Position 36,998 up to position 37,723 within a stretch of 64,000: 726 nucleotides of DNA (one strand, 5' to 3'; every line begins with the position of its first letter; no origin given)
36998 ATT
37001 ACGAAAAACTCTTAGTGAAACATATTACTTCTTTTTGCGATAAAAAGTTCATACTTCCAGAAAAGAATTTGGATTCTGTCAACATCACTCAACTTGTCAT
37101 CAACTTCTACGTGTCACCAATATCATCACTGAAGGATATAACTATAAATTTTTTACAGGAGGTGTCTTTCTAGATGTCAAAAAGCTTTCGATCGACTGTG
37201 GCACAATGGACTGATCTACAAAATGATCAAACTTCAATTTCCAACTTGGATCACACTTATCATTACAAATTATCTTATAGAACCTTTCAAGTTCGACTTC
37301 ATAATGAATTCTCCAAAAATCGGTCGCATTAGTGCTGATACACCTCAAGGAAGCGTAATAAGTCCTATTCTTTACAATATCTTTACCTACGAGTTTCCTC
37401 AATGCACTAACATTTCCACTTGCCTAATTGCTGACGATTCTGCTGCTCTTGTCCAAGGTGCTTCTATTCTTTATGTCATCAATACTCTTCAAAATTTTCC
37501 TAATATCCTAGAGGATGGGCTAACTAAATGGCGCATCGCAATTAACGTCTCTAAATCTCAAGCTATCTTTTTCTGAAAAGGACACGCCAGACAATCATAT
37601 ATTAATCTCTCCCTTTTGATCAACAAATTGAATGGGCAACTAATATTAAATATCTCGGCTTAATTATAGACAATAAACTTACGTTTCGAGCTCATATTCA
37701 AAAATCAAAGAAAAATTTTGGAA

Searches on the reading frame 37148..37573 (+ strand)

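Call 31: search_protein_families(library=pfam, proteins=[window:37148-37573:+], max_evalue=0.01)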
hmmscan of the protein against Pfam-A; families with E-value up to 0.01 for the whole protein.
window:37148-37573:+ (142 aa): 1 family
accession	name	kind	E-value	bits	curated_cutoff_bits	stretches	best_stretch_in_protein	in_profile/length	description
PF00078.32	RVT_1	-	4.1e-14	53.2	29.6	1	10-140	75-192/205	Reverse transcriptase (RNA-dependent DNA polymerase)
